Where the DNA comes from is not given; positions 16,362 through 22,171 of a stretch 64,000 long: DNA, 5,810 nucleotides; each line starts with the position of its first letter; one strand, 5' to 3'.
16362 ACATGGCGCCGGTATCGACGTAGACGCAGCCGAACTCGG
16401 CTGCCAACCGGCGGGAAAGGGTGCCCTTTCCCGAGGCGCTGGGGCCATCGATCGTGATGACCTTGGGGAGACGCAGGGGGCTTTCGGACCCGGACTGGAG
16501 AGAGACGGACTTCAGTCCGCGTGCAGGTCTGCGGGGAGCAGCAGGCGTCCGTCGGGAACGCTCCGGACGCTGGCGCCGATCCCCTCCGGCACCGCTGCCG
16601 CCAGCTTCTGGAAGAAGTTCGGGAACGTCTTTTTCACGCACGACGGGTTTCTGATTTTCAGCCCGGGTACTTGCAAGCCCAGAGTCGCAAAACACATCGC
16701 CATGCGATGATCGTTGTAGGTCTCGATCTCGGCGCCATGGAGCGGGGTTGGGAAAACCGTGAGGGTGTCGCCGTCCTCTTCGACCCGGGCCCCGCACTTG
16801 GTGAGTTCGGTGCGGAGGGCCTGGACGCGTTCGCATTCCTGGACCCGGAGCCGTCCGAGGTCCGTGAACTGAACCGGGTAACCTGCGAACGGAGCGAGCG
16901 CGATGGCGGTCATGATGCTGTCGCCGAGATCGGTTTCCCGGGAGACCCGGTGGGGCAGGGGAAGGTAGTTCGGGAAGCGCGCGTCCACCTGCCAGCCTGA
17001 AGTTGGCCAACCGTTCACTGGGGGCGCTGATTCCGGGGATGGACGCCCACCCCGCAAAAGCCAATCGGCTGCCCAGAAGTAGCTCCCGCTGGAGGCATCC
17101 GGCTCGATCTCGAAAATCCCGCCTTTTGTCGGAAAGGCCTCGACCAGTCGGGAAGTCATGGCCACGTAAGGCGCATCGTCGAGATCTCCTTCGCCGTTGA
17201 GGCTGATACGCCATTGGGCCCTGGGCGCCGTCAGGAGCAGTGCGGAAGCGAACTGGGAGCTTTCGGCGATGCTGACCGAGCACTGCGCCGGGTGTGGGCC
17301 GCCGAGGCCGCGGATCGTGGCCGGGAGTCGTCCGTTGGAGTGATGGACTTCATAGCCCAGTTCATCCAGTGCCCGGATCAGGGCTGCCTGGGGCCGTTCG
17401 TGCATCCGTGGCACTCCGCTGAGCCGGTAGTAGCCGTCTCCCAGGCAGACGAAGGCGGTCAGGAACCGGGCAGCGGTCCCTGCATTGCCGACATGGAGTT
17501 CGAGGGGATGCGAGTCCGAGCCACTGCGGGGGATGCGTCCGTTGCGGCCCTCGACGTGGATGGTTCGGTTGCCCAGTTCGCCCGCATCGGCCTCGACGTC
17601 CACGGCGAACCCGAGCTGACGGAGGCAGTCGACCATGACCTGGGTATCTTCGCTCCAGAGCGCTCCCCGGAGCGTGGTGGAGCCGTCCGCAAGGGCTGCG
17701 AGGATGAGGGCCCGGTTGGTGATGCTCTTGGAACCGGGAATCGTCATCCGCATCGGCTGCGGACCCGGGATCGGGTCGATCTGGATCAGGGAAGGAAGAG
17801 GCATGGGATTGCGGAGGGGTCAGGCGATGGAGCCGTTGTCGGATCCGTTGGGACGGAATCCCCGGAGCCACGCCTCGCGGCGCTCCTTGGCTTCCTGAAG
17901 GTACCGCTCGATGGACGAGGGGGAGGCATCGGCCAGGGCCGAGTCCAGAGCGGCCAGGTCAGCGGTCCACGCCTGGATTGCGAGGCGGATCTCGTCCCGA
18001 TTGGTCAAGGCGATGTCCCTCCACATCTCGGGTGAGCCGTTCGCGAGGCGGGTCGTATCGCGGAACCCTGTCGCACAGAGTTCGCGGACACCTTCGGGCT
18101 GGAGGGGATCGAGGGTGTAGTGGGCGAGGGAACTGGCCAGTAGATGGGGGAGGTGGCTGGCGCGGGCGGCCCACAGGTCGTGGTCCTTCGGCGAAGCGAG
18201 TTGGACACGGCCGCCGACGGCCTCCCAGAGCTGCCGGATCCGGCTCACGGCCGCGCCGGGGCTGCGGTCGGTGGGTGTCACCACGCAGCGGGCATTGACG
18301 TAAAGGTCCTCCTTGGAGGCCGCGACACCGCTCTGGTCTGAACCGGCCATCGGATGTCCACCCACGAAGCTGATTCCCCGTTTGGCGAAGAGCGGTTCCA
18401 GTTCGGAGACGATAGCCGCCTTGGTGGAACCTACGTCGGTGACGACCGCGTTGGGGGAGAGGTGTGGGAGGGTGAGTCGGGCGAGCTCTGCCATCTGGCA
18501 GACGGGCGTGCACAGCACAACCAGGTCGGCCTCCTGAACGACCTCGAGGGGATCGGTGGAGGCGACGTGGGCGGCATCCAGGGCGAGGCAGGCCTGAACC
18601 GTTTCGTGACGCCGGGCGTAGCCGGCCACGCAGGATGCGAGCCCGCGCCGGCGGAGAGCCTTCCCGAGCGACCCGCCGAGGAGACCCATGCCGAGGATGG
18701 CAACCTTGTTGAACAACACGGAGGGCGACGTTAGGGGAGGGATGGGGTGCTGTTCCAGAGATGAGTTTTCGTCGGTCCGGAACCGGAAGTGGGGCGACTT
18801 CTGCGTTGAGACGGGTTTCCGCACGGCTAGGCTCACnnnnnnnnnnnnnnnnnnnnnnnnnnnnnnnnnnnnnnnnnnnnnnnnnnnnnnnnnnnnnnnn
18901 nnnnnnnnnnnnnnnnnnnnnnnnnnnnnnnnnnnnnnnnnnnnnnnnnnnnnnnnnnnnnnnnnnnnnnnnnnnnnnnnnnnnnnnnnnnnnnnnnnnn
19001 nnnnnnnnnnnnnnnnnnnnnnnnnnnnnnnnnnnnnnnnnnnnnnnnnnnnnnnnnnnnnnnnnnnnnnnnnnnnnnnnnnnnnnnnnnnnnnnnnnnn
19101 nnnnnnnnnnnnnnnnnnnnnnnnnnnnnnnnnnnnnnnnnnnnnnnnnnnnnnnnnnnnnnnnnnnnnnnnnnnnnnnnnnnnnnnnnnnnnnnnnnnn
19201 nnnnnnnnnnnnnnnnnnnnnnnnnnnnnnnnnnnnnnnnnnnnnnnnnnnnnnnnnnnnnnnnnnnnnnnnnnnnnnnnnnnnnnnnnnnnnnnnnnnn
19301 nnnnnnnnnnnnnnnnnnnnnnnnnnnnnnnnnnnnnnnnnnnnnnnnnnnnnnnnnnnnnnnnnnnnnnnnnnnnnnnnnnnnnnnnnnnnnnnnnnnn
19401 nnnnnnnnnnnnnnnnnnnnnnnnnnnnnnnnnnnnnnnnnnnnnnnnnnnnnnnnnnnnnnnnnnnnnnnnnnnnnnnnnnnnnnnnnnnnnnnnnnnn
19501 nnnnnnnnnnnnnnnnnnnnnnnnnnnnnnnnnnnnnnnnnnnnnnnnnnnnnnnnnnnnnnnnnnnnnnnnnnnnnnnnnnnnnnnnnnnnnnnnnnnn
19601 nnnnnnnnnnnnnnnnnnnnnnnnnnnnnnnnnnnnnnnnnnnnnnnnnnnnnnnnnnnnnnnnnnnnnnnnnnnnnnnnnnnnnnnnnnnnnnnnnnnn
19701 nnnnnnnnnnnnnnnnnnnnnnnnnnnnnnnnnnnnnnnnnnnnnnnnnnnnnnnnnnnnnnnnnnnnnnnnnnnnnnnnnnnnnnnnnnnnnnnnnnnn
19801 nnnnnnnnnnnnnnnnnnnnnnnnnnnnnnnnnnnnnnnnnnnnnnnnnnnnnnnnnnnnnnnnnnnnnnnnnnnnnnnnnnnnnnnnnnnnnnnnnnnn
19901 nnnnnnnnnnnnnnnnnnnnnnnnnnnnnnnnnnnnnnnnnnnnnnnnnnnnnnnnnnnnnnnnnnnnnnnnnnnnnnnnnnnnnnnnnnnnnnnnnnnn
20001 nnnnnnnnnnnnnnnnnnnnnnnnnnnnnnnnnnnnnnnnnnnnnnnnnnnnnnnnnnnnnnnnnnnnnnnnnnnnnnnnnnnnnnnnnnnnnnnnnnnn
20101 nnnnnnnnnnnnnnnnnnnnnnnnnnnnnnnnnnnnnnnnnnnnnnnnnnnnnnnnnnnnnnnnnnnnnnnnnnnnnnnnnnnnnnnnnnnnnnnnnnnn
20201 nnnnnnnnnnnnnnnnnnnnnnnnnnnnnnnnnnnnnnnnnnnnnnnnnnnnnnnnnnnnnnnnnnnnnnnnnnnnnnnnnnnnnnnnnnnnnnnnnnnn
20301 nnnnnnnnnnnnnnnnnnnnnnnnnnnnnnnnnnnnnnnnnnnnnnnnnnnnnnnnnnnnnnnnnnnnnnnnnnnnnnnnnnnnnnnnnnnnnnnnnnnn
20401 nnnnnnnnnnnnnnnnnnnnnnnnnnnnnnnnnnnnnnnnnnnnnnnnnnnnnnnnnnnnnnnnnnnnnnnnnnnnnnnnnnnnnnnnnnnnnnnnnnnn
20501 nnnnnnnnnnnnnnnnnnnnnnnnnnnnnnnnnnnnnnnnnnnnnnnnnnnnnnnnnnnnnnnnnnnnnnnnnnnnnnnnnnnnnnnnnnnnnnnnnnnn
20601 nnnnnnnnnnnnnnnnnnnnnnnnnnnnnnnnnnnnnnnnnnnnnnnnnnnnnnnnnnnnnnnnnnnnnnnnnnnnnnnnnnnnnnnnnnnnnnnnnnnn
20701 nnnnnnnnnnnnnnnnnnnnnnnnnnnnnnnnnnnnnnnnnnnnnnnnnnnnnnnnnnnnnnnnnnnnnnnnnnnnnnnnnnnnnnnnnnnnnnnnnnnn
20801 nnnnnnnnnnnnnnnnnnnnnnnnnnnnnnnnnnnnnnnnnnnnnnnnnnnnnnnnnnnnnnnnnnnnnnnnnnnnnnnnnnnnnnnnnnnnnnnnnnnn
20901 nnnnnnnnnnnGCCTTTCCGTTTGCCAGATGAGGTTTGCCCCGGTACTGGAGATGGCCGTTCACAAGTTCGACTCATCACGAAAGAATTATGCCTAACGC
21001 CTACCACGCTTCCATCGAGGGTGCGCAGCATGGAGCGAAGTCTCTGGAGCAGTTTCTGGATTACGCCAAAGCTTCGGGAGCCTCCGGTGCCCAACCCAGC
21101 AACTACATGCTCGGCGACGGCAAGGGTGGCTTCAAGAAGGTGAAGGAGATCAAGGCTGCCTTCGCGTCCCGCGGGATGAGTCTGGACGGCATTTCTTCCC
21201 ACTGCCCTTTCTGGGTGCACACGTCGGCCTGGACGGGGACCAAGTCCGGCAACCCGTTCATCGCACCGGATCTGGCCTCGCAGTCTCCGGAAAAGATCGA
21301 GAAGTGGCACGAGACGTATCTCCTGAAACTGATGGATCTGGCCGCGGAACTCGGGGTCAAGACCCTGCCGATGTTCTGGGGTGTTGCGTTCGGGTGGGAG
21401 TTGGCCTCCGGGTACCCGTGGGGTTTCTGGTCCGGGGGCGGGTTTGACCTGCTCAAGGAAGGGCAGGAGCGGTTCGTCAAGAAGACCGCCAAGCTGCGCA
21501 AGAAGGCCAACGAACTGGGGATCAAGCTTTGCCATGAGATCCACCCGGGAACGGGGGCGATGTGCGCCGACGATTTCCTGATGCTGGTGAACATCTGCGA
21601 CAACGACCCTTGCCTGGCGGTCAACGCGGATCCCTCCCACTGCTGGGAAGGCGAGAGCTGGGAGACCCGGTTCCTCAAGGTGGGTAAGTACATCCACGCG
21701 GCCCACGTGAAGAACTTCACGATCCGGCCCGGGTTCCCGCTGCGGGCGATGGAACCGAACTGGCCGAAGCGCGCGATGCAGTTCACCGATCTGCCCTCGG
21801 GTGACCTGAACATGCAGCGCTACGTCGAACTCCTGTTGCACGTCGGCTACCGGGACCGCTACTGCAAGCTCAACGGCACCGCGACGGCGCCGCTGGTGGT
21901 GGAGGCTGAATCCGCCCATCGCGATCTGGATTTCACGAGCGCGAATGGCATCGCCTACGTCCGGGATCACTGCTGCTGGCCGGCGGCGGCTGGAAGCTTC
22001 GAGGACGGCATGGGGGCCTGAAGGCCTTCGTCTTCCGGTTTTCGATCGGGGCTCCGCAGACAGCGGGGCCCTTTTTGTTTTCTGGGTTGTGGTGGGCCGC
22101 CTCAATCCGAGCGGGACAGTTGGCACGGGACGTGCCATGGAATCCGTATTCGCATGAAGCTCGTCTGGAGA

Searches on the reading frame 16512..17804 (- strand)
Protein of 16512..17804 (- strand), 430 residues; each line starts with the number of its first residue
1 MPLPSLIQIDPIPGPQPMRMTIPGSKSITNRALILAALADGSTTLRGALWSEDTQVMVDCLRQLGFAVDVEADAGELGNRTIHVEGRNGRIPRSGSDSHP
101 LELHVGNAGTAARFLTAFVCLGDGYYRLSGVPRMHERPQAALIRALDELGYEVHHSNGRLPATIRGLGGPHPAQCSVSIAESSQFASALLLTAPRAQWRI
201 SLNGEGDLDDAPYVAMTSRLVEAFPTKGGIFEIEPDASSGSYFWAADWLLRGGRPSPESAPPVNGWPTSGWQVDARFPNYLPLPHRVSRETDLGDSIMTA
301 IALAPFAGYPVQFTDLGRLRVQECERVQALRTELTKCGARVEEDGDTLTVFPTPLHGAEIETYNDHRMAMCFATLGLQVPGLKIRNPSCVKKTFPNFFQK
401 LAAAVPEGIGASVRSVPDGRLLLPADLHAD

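Call 64: search_protein_families(library=pfam, proteins=[window:16512-17804:-], max_evalue=0.00001)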
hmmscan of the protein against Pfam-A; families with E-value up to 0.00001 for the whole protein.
window:16512-17804:- (430 aa): 1 family
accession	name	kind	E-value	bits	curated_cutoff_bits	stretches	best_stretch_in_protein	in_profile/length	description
PF00275.25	EPSP_synthase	-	6.5e-69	233.1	22.8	2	19-224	10-204/417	EPSP synthase (3-phosphoshikimate 1-carboxyvinyltransferase)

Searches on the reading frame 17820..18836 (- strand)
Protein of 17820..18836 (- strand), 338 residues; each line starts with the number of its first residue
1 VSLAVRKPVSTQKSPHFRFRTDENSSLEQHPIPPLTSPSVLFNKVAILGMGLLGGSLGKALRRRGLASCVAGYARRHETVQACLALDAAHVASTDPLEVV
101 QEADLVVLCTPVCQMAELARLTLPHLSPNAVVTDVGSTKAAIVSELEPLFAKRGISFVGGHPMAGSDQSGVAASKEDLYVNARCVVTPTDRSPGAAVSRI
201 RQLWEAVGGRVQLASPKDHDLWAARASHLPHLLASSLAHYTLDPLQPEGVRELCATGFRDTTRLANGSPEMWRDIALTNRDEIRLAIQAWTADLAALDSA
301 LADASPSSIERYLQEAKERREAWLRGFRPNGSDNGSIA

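Call 64: search_protein_families(library=pfam, proteins=[window:17820-18836:-], max_evalue=0.00001)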
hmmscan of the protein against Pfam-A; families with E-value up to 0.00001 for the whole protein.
window:17820-18836:- (338 aa): 4 families
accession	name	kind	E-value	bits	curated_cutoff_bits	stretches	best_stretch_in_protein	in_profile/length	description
PF02153.23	PDH_N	-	6.2e-38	130.2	26.5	1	57-212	1-153/154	Prephenate dehydrogenase, nucleotide-binding domain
PF20463.3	PDH_C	-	9e-20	71.3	22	1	215-314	1-101/102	Prephenate dehydrogenase, dimerization domain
PF03446.21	NAD_binding_2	-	7.6e-09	36.2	21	1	44-168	1-124/161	NAD binding domain of 6-phosphogluconate dehydrogenase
PF03807.23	F420_oxidored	-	3.6e-08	34.3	21.6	1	44-135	1-91/94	NADP oxidoreductase coenzyme F420-dependent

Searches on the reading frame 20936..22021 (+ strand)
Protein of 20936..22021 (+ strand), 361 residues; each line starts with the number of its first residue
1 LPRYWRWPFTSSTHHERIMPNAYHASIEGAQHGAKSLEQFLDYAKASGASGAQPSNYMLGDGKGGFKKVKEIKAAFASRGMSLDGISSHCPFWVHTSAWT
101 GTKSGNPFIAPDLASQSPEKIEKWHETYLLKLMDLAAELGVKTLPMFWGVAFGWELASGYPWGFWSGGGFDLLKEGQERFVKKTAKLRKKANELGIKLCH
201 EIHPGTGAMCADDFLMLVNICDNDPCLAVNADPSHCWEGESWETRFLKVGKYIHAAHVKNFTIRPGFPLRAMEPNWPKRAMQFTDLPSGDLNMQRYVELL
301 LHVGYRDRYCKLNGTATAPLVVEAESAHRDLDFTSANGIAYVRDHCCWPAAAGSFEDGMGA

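Call 64: search_protein_families(library=pfam, proteins=[window:20936-22021:+], max_evalue=0.00001)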
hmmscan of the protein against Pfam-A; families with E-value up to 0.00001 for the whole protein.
window:20936-22021:+ (361 aa): 1 family
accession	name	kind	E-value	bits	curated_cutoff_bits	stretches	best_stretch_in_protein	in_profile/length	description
PF01261.30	AP_endonuc_2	-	4.1e-18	66.4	31.1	1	42-308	2-224/249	Xylose isomerase-like TIM barrel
